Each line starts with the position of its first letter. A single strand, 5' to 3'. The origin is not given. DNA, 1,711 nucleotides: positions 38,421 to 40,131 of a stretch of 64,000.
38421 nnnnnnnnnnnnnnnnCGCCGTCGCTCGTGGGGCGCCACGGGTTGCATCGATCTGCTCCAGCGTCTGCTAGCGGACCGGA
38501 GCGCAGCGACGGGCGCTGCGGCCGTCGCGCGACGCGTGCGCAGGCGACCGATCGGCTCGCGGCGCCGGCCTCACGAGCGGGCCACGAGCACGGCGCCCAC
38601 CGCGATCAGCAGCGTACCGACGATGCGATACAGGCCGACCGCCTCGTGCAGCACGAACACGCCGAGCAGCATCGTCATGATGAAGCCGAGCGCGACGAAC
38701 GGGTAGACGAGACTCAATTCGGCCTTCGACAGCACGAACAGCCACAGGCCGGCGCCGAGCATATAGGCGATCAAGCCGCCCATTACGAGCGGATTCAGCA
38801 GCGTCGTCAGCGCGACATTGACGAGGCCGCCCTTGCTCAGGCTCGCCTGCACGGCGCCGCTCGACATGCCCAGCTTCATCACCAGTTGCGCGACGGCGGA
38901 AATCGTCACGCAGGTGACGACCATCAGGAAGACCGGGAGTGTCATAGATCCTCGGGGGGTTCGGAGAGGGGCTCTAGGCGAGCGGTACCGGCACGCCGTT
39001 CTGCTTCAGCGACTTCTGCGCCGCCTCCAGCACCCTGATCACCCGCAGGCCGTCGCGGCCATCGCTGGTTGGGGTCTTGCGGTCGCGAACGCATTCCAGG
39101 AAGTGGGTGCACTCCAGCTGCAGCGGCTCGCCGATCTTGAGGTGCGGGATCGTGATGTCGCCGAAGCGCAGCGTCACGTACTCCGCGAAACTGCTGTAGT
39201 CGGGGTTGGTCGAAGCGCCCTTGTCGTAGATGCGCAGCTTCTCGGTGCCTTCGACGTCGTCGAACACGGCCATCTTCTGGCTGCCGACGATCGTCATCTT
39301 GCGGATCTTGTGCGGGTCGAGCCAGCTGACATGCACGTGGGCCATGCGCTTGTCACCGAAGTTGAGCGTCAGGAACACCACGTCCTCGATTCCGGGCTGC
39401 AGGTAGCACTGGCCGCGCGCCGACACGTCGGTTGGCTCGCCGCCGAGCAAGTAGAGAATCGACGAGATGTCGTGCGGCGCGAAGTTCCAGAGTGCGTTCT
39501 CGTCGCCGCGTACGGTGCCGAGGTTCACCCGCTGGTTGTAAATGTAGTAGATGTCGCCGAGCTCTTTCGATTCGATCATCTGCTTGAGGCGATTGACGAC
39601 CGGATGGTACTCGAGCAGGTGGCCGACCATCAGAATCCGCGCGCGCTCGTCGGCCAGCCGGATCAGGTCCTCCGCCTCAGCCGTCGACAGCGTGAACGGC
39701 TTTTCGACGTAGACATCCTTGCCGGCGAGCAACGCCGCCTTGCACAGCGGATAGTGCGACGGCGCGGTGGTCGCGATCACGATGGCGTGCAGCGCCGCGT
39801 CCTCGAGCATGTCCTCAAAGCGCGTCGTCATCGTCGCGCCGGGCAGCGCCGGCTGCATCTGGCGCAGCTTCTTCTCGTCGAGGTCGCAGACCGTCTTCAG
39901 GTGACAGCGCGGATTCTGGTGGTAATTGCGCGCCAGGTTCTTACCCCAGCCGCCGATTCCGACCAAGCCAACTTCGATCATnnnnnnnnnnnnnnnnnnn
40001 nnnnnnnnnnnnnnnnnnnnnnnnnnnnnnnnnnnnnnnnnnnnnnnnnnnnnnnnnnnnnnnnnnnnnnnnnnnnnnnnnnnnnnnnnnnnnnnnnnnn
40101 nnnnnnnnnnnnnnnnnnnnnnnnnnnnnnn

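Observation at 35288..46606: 11-kb operon fusing a diacetamido-sugar pathway to a Gtr/Arn-like polyprenyl-phosphate glycosylation triad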

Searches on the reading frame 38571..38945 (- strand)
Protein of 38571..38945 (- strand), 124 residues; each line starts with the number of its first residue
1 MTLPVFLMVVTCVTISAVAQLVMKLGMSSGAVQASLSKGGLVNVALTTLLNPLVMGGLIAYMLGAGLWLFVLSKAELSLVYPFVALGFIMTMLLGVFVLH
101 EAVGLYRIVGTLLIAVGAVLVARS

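Call 3: search_protein_families(library=pfam, proteins=[window:38571-38945:-], max_evalue=0.01)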
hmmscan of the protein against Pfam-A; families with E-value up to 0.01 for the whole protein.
window:38571-38945:- (124 aa): 2 families
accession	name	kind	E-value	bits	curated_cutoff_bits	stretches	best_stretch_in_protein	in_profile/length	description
PF00892.27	EamA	-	3.8e-06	27.7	28.2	1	45-122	58-134/135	EamA-like transporter family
PF10639.15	TMEM234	-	0.00037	21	30.1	1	41-121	31-112/113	Putative transmembrane family 234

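Call 4: search_protein_families(library=ncbifam, proteins=[window:38571-38945:-], max_evalue=0.01)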
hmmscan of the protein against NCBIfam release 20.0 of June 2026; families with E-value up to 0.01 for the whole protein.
window:38571-38945:- (124 aa): 3 families
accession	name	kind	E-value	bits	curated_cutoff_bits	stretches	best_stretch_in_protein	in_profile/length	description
NF002816.2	PRK02971.1-2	equivalog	5.2e-09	36.6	99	1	8-123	2-118/120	4-amino-4-deoxy-L-arabinose-phosphoundecaprenol flippase subunit ArnF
NF011625.2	PRK15051.1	equivalog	0.00012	22.2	92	1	58-122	44-108/111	4-amino-4-deoxy-L-arabinose-phosphoundecaprenol flippase subunit ArnE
TIGR03340.1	phn_DUF6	hypoth_equivalog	0.0098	15.6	288.15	0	53-120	214-280/281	phosphonate utilization associated putative membrane protein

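Call 71: search_protein_families(library=pfam, proteins=[L119:2237-4399:-, L119:4875-5237:+, L119:7104-7487:+, L119:7521-7877:+, L119:7968-9272:+, L119:9312-10136:+, L119:10666-12138:+, L119:12370-13710:+, L119:14757-15905:-], max_evalue=0.001)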
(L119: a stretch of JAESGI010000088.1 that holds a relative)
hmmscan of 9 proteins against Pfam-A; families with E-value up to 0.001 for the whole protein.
L119:2237-4399:- (720 aa): 9 families
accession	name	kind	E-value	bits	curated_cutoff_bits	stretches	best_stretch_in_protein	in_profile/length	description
PF16921.10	Tex_YqgF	-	4.9e-54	182.5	27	1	323-447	2-126/126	Tex protein YqgF-like domain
PF09371.15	Tex_N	-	2.5e-29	101.3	32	1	3-75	2-74/75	Tex-like protein N-terminal domain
PF12836.13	HHH_3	-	1.4e-28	99.2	27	1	487-551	1-65/65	Helix-hairpin-helix motif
PF17674.7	HHH_9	-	5.4e-26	91.7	23.1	1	557-626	1-70/70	HHH domain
PF22706.1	Tex_central_region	-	1.4e-24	87.5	27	1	142-306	6-178/178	Tex central region-like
PF00575.29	S1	-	1.4e-21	77.1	22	1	645-716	3-74/74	S1 RNA binding domain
PF14639.11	YqgF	-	4.2e-11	43.3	35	1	339-454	25-147/150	Holliday-junction resolvase-like of SPT6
PF14635.12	HHH_7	-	2.4e-06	28.3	27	1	460-552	5-103/104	Helix-hairpin-helix motif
PF23459.1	S1_RRP5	-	6.9e-06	27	27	1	645-714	2-71/72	RRP5 S1 domain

L119:4875-5237:+ (120 aa): 1 family
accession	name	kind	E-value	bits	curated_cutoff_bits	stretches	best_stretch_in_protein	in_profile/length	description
PF24677.1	DUF7657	-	0.00011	21.5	26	1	36-102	165-232/401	Domain of unknown function (DUF7657)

L119:7104-7487:+ (127 aa): 1 family
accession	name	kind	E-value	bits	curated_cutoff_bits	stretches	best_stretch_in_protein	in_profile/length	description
PF00892.27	EamA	-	5.9e-07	30.3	28.2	1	14-120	30-134/135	EamA-like transporter family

L119:7521-7877:+ (118 aa): 2 families
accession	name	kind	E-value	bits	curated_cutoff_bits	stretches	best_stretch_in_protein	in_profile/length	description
PF00892.27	EamA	-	5.2e-10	40.2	28.2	1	53-117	70-134/135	EamA-like transporter family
PF10639.15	TMEM234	-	0.00086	19.8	30.1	1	14-117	7-113/113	Putative transmembrane family 234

L119:7968-9272:+ (434 aa): 5 families
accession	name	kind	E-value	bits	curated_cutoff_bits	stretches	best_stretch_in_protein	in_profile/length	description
PF01593.30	Amino_oxidase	-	2.6e-25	90.1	19.8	1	10-366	1-372/443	Flavin containing amine oxidoreductase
PF13450.12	NAD_binding_8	-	4.4e-12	46.5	21.9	1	5-69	1-67/68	NAD(P)-binding Rossmann-like domain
PF01266.30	DAO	-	1.2e-08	35.3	27.9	1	3-48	2-47/353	FAD dependent oxidoreductase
PF00070.33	Pyr_redox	-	6.9e-05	23.7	22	1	3-36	2-35/82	Pyridine nucleotide-disulphide oxidoreductase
PF03486.20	HI0933_like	-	0.0001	22.3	50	0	3-36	3-36/244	HI0933-like protein Rossmann domain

L119:9312-10136:+ (274 aa): 1 family
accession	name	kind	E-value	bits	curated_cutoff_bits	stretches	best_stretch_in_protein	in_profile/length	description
PF00535.33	Glycos_transf_2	-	2.6e-19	70.2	23.3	1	5-178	2-166/168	Glycosyl transferase family 2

L119:10666-12138:+ (490 aa): 3 families
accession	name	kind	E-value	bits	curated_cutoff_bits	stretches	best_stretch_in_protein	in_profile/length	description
PF19289.4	PmbA_TldD_3rd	-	1.1e-61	208.3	22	1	258-489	1-220/220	PmbA/TldA metallopeptidase C-terminal domain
PF01523.21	PmbA_TldD_1st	-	4.6e-09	36.7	20.9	1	48-109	2-63/65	PmbA/TldA metallopeptidase domain 1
PF19290.4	PmbA_TldD_2nd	-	1.3e-06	29.2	20.9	1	155-250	14-108/109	PmbA/TldA metallopeptidase central domain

L119:12370-13710:+ (446 aa): 3 families
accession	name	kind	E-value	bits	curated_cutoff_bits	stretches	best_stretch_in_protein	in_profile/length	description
PF19289.4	PmbA_TldD_3rd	-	1.5e-53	181.7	22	1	227-445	1-220/220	PmbA/TldA metallopeptidase C-terminal domain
PF19290.4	PmbA_TldD_2nd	-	8e-11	42.8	20.9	1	116-220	4-109/109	PmbA/TldA metallopeptidase central domain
PF01523.21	PmbA_TldD_1st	-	7.8e-10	39.2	20.9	1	24-87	2-64/65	PmbA/TldA metallopeptidase domain 1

L119:14757-15905:- (382 aa): 2 families
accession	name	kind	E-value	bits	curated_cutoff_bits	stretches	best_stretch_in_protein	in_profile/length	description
PF02729.26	OTCace_N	-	9.3e-42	143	29.9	1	55-200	2-146/148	Aspartate/ornithine carbamoyltransferase, carbamoyl-P binding domain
PF00185.30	OTCace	-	3.1e-26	92.7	29.4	1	215-377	1-157/157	Aspartate/ornithine carbamoyltransferase, Asp/Orn binding domain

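Call 76: search_protein_families(library=pfam, proteins=[L118:9877-12087:+, L122:14850-17057:+, L135:14909-17149:+, L144:7922-9679:+, L149:9365-11161:+, L154:12134-14080:-, L155:4010-5689:+, L160:7187-8884:-, L164:15170-16759:+, L176:4068-5729:-], max_evalue=0.01)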
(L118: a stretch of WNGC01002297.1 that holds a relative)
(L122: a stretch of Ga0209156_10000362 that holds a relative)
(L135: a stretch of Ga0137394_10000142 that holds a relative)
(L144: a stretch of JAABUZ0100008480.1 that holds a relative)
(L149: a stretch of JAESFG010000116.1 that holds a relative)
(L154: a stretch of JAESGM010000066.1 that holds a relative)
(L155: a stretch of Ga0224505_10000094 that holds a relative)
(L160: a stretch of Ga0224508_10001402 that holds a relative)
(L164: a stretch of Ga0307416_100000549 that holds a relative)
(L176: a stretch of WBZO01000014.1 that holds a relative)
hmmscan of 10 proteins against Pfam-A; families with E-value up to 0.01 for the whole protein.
L118:9877-12087:+ (736 aa): 2 families
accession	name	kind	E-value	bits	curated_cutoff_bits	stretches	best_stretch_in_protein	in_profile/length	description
PF13231.12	PMT_2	-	4.2e-11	43.7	26.1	1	264-424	3-158/160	Dolichyl-phosphate-mannose-protein mannosyltransferase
PF02366.24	PMT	-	0.0023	18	22.7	1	295-422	95-229/245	Dolichyl-phosphate-mannose-protein mannosyltransferase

L122:14850-17057:+ (735 aa): 2 families
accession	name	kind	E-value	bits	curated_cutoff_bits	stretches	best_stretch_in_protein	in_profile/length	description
PF13231.12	PMT_2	-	9.6e-09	36.1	26.1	1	263-423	3-158/160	Dolichyl-phosphate-mannose-protein mannosyltransferase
PF02366.24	PMT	-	0.00031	20.8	22.7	1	321-421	121-229/245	Dolichyl-phosphate-mannose-protein mannosyltransferase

L135:14909-17149:+ (746 aa): 1 family
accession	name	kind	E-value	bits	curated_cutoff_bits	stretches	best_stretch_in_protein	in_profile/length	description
PF13231.12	PMT_2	-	2.7e-07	31.4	26.1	1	264-414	2-148/160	Dolichyl-phosphate-mannose-protein mannosyltransferase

L144:7922-9679:+ (585 aa): 1 family
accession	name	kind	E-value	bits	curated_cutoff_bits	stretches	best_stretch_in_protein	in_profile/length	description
PF13231.12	PMT_2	-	1.9e-05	25.4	26.1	1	76-233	4-152/160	Dolichyl-phosphate-mannose-protein mannosyltransferase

L149:9365-11161:+ (598 aa): 0 families

L154:12134-14080:- (648 aa): 0 families

L155:4010-5689:+ (559 aa): 1 family
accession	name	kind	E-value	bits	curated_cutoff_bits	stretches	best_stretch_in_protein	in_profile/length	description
PF02366.24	PMT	-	1.4e-06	28.6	22.7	1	105-218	93-209/245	Dolichyl-phosphate-mannose-protein mannosyltransferase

L160:7187-8884:- (565 aa): 1 family
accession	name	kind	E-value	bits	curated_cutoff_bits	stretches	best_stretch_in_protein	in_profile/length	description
PF20604.3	DUF6798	-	1.5e-14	53.9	26.9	1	425-478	5-59/61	Domain of unknown function (DUF6798)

L164:15170-16759:+ (529 aa): 1 family
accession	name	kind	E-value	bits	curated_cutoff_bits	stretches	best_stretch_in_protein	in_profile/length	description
PF13231.12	PMT_2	-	1.7e-07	32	26.1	1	71-206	2-133/160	Dolichyl-phosphate-mannose-protein mannosyltransferase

L176:4068-5729:- (553 aa): 1 family
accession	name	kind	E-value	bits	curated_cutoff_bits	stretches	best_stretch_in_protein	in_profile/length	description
PF13231.12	PMT_2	-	1.3e-05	25.9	26.1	1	86-232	2-145/160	Dolichyl-phosphate-mannose-protein mannosyltransferase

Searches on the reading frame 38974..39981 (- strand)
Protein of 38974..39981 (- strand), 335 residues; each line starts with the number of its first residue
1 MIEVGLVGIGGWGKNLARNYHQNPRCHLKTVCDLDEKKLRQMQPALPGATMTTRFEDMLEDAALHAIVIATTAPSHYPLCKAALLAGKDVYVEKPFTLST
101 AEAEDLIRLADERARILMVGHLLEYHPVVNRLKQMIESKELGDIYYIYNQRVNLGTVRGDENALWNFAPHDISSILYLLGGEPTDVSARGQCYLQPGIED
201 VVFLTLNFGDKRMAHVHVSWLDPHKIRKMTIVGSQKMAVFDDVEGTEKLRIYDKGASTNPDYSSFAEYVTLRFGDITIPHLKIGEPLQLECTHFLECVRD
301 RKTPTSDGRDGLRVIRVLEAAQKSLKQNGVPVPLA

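Call 3: search_protein_families(library=pfam, proteins=[window:38974-39981:-], max_evalue=0.01)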
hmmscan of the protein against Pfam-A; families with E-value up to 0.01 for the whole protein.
window:38974-39981:- (335 aa): 3 families
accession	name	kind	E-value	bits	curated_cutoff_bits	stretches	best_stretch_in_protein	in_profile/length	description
PF01408.29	GFO_IDH_MocA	-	4.7e-22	79.4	24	1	2-121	1-120/120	Oxidoreductase family, NAD-binding Rossmann fold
PF22725.1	GFO_IDH_MocA_C3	-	7.2e-16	58.8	27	1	130-237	2-122/124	GFO/IDH/MocA C-terminal domain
PF02894.22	GFO_IDH_MocA_C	-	6.9e-12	46.1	22.9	1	133-334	1-218/218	Oxidoreductase family, C-terminal alpha/beta domain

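Call 4: search_protein_families(library=ncbifam, proteins=[window:38974-39981:-], max_evalue=0.01)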
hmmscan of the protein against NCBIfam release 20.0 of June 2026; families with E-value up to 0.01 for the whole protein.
window:38974-39981:- (335 aa): 11 families
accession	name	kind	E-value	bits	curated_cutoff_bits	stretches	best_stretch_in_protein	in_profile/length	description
NF040723.1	UDP-GlcNAcDh_Arch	equivalog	3.6e-48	164.6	450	2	2-255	1-250/302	UDP-N-acetylglucosamine 3-dehydrogenase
TIGR04380.1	myo_inos_iolG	equivalog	2.7e-34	118.5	355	1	1-328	1-326/330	inositol 2-dehydrogenase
NF008607.0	PRK11579.1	subfamily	1e-21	77.3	330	1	2-235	5-244/346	oxidoreductase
NF041392.1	XylDh_Gfo6_Halo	equivalog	1.2e-15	57.2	350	1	2-151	17-170/350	D-xylose 1-dehydrogenase Gfo6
NF007574.0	PRK10206.1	equivalog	2.4e-15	56.4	352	1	26-188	29-195/345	oxidoreductase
NF058561.1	BT_2158_fam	equivalog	1.1e-12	47.3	750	1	5-146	39-179/487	glycoside 3-dehydrogenase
NF052479.1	LevoglcsnDh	equivalog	1.9e-12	46.6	650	1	26-146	36-156/386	levoglucosan dehydrogenase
NF052679.1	InsChiInosDhIolG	equivalog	3.5e-12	46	540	1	2-179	3-185/343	bifunctional inositol 2-dehydrogenase/D-chiro-inositol 1-dehydrogenase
NF058563.1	BT_2159_fam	equivalog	3.8e-12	45.9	650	1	2-160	1-159/350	disaccharide 3-dehydrogenase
NF009825.0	PRK13302.1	equivalog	0.001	18.6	253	1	3-117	8-120/271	aspartate dehydrogenase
NF009830.0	PRK13304.1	equivalog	0.0018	17.8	267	1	1-92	1-90/265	aspartate dehydrogenase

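Call 61: search_solved_structures(query=window:38974-39981:-, max_evalue=1e-15)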
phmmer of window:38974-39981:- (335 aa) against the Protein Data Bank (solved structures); distinct sequences matched with E-value up to 1e-15: 4.
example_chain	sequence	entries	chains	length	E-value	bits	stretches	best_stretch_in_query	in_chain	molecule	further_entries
3c1a_A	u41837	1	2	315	1.7e-22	83.4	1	3-254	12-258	Putative oxidoreductase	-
7bvj_A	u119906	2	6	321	2.3e-20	76.4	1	4-265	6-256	Oxidoreductase, NAD-binding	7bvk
3e82_A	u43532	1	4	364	1.4e-16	63.9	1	2-233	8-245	Putative oxidoreductase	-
6nor_A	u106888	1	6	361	4.4e-16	62.3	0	4-241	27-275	Putative NAD dependent dehydrogenase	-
